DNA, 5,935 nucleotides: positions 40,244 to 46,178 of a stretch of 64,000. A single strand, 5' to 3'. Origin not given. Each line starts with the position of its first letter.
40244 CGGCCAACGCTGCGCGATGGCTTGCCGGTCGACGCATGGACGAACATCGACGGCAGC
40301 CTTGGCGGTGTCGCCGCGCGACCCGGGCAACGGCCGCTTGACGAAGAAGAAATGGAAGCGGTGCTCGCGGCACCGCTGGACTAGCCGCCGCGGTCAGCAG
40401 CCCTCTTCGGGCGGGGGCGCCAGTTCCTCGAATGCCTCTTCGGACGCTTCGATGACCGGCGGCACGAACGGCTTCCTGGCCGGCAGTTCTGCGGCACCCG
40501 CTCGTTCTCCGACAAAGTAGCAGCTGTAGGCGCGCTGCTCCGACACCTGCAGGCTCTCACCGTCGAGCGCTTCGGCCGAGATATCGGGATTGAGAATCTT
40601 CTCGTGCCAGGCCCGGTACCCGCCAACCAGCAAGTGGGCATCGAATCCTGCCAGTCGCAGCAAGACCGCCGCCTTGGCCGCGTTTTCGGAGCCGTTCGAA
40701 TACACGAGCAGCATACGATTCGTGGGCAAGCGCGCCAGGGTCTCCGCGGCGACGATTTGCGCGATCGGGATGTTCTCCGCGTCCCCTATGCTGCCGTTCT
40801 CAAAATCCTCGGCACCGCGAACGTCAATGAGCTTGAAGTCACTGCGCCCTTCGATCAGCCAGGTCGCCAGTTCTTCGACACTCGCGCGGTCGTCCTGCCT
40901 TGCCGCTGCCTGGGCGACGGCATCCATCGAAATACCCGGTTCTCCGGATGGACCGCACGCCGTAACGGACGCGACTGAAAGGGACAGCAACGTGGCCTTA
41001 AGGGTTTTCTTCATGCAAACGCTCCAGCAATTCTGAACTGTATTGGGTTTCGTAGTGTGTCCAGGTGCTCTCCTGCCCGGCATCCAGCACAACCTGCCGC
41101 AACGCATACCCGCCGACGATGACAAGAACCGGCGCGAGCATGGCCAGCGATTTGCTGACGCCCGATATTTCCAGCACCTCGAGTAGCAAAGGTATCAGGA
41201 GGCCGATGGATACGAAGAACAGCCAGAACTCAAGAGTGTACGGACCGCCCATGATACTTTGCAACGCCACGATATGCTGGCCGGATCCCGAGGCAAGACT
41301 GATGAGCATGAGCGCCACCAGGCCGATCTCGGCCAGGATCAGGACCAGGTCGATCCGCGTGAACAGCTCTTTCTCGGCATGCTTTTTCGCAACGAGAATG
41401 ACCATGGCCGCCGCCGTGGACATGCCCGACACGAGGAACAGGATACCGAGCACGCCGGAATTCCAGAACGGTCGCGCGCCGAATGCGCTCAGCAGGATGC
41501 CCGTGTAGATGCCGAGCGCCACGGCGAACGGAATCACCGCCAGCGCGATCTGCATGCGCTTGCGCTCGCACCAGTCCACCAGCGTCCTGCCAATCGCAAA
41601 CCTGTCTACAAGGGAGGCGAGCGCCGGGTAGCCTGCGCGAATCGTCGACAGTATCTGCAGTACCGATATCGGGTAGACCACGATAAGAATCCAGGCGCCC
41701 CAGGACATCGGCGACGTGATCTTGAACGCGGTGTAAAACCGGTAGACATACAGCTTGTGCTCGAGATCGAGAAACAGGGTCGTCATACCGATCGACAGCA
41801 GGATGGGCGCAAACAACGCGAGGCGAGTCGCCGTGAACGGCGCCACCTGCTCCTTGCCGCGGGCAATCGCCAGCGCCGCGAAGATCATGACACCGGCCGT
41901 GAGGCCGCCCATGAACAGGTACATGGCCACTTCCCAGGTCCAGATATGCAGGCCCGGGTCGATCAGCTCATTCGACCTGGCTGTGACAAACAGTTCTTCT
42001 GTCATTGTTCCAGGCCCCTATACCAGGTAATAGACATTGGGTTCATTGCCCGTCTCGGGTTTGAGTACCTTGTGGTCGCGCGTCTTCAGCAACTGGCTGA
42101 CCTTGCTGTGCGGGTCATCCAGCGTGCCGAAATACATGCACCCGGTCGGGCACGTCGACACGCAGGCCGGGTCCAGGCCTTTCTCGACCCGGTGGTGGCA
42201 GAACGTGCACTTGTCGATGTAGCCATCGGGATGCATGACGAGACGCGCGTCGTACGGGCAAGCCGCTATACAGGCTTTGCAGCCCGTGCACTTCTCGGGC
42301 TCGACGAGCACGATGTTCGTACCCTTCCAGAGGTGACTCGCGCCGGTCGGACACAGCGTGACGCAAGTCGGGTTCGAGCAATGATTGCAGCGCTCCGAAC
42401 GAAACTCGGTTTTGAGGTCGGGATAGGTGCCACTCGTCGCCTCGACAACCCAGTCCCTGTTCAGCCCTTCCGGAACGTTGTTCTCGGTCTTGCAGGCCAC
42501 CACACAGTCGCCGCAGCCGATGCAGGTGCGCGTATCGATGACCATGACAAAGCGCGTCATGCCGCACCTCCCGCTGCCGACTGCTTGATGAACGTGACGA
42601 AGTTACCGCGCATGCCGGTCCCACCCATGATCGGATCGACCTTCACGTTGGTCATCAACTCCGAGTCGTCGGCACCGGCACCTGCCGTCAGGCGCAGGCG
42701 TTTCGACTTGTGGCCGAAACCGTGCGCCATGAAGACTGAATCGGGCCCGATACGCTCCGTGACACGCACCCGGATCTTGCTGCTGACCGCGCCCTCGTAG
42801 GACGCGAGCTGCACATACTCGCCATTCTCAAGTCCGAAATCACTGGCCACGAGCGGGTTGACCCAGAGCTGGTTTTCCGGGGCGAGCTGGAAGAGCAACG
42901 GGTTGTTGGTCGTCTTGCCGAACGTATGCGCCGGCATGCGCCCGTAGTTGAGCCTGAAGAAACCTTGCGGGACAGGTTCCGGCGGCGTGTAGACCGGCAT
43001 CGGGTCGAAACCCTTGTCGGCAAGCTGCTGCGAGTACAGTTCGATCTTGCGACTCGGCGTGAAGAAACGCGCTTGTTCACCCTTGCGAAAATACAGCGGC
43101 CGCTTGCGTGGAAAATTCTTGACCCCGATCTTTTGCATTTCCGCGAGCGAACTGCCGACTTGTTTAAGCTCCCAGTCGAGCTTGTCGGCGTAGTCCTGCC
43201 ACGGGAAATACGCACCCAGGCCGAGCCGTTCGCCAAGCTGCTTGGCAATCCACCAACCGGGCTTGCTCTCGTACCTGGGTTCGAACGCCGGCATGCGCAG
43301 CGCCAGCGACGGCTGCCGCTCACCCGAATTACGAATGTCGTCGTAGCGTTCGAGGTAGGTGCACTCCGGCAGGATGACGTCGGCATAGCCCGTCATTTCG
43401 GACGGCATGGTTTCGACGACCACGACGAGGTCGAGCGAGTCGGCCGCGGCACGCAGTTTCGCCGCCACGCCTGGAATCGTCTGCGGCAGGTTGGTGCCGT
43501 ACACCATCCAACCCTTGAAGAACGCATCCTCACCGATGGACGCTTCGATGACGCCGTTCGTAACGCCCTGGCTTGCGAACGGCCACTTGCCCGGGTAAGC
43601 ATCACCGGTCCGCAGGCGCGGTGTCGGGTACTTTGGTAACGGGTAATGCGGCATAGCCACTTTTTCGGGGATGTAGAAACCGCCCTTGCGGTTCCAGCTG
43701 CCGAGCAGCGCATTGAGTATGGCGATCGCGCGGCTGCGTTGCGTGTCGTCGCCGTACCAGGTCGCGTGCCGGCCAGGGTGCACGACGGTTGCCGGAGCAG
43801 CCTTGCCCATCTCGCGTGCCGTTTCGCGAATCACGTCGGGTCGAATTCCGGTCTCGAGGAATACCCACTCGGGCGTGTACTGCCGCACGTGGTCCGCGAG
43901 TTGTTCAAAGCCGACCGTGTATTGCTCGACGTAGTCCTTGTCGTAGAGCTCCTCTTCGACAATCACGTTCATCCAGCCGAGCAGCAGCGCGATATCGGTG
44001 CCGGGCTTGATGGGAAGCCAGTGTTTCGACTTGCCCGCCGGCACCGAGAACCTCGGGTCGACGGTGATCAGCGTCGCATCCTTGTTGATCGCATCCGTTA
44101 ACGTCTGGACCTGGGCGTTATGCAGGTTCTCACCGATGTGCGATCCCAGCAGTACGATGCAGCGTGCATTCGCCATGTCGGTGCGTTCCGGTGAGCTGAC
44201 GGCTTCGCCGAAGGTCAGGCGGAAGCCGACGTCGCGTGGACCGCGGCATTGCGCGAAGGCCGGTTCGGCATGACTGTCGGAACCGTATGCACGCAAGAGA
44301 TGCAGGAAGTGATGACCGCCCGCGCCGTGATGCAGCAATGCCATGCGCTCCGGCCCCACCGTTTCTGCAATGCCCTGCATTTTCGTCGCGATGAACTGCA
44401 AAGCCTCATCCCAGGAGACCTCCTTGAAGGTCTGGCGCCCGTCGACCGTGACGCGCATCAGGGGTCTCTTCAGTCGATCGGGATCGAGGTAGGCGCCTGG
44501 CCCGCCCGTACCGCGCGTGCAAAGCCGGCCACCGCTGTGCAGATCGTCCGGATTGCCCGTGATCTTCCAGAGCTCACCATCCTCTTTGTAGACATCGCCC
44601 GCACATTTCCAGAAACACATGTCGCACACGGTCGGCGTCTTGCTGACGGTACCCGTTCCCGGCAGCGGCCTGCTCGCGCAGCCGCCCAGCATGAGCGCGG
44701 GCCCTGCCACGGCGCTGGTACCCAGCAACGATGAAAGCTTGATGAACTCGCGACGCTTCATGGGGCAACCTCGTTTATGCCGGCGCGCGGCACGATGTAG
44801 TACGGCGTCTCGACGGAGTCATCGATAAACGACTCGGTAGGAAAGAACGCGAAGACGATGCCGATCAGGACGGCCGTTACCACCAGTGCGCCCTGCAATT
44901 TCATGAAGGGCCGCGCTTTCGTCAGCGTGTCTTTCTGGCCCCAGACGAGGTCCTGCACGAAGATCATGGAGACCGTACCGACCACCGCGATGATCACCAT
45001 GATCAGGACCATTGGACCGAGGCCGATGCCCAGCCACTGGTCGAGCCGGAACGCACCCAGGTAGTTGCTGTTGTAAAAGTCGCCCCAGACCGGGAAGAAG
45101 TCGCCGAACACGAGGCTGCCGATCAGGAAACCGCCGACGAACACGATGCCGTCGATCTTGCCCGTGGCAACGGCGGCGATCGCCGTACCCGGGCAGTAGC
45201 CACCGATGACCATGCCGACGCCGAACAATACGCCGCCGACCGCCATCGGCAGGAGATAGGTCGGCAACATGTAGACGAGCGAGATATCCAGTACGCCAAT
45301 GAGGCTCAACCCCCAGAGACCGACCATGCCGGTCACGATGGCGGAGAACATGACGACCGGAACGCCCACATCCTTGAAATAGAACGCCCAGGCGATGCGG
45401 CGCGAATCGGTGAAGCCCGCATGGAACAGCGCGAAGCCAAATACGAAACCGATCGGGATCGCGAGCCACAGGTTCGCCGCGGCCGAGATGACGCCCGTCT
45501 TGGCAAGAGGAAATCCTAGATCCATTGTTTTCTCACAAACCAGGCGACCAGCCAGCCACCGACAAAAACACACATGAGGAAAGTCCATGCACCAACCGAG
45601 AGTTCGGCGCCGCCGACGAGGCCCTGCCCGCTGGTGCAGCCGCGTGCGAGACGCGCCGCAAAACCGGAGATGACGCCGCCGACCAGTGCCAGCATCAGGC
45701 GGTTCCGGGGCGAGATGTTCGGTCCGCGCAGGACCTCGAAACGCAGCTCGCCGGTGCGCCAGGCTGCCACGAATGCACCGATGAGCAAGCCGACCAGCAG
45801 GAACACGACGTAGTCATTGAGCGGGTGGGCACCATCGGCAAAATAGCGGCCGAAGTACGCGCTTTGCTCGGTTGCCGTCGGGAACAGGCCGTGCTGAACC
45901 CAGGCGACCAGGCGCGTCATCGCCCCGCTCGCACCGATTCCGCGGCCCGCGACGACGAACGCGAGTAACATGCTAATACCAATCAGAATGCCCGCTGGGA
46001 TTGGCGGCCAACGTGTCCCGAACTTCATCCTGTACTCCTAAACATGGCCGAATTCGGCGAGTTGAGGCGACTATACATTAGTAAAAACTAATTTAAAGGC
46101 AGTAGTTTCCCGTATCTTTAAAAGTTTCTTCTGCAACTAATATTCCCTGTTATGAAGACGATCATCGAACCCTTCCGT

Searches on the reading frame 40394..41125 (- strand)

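Call 62: search_protein_families(library=pfam, proteins=[window:40394-41125:-], max_evalue=0.00001)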
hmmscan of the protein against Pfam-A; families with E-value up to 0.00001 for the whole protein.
window:40394-41125:- (243 aa): 1 family
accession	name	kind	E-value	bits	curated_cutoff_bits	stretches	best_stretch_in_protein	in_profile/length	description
PF00581.25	Rhodanese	-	2.3e-12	47.7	22.2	1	84-175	3-101/102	Rhodanese-like domain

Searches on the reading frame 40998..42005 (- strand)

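Call 62: search_protein_families(library=pfam, proteins=[window:40998-42005:-], max_evalue=0.00001)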
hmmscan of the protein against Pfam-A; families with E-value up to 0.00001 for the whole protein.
window:40998-42005:- (335 aa): 2 families
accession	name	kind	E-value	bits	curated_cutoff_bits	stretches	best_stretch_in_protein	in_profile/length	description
PF03916.19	NrfD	-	1.7e-44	153.2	25.8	1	21-311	10-309/313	Polysulphide reductase, NrfD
PF14589.11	NrfD_2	-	2.1e-14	54.4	27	1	20-316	12-278/281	Polysulfide reductase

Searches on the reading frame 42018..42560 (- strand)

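Call 62: search_protein_families(library=pfam, proteins=[window:42018-42560:-], max_evalue=0.00001)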
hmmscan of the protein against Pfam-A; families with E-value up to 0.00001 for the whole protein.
window:42018-42560:- (180 aa): 10 families
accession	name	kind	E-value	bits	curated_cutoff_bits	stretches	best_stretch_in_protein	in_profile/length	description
PF13247.11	Fer4_11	-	6.6e-26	90.9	26.2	1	51-146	3-99/100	4Fe-4S dicluster domain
PF12838.12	Fer4_7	-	9.1e-16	58.5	27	2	12-74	1-52/52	4Fe-4S dicluster domain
PF13237.11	Fer4_10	-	4e-15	55.9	25.5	2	54-102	5-53/53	4Fe-4S dicluster domain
PF13187.11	Fer4_9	-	5.2e-14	52.4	27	1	13-74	2-51/52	4Fe-4S dicluster domain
PF00037.32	Fer4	-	9.7e-14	51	21.1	1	86-105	3-22/24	4Fe-4S binding domain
PF12797.12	Fer4_2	-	2.6e-13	49.4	24.5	2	84-103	3-22/22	4Fe-4S binding domain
PF12837.12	Fer4_6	-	2.7e-13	49.6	25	1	83-105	1-23/24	4Fe-4S binding domain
PF12800.12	Fer4_4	-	3e-08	33.7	24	0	88-104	1-17/17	4Fe-4S binding domain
PF12798.12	Fer4_3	-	1.3e-06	29.3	27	0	91-105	1-15/15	4Fe-4S binding domain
PF14697.11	Fer4_21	-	6.7e-06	26.6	35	0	55-104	5-54/59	4Fe-4S dicluster domain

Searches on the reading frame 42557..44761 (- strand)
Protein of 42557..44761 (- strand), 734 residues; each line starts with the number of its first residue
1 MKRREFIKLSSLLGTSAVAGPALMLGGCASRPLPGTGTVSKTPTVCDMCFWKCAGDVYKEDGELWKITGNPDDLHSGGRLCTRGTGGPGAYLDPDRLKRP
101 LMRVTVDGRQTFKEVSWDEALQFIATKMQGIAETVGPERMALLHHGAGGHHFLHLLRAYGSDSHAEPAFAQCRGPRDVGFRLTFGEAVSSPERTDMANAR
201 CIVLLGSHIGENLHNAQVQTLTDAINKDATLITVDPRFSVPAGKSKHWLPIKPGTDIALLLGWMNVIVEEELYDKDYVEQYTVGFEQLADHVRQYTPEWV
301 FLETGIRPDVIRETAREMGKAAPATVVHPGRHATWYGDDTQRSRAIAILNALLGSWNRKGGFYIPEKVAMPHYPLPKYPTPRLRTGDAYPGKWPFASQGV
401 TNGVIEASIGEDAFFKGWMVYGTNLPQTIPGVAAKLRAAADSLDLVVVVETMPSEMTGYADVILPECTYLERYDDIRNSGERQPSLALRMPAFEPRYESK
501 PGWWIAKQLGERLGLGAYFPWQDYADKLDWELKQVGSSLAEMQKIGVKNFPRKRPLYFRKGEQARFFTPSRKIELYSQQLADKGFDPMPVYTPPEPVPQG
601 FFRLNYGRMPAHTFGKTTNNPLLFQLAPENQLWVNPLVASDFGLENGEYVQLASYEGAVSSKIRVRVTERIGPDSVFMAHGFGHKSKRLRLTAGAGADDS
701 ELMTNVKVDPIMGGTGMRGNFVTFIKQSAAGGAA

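Call 62: search_protein_families(library=pfam, proteins=[window:42557-44761:-], max_evalue=0.00001)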
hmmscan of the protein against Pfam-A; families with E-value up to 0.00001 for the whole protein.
window:42557-44761:- (734 aa): 3 families
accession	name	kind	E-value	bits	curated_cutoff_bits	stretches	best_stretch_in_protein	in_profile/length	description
PF00384.28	Molybdopterin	-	8.4e-38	130.7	24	1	96-512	1-353/353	Molybdopterin oxidoreductase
PF01568.27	Molydop_binding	-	5.6e-12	46.1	26.8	1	602-714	1-103/110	Molydopterin dinucleotide binding domain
PF04879.21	Molybdop_Fe4S4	-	2.7e-08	34.1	22.7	1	41-86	3-48/55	Molybdopterin oxidoreductase Fe4S4 domain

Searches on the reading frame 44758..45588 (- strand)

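Call 62: search_protein_families(library=pfam, proteins=[window:44758-45588:-], max_evalue=0.00001)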
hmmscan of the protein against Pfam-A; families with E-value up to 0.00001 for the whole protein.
window:44758-45588:- (276 aa): 2 families
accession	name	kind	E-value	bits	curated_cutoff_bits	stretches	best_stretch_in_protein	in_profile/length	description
PF04143.19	Sulf_transp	-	9.4e-13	48.8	27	1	68-248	13-192/310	Sulphur transport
PF20398.3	DUF6691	-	1.8e-06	28.7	27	1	42-161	5-130/142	Family of unknown function (DUF6691)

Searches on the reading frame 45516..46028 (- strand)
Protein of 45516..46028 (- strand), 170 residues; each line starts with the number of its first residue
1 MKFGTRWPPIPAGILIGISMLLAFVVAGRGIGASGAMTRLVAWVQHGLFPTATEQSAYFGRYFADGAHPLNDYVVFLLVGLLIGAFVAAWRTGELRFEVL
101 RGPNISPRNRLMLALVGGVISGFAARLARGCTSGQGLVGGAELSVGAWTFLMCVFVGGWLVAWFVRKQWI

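Call 62: search_protein_families(library=pfam, proteins=[window:45516-46028:-], max_evalue=0.00001)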
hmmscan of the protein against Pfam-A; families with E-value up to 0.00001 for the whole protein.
window:45516-46028:- (170 aa): 1 family
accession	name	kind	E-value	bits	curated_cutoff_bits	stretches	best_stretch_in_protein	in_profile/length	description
PF04143.19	Sulf_transp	-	7.8e-24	85.2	27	1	3-160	173-310/310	Sulphur transport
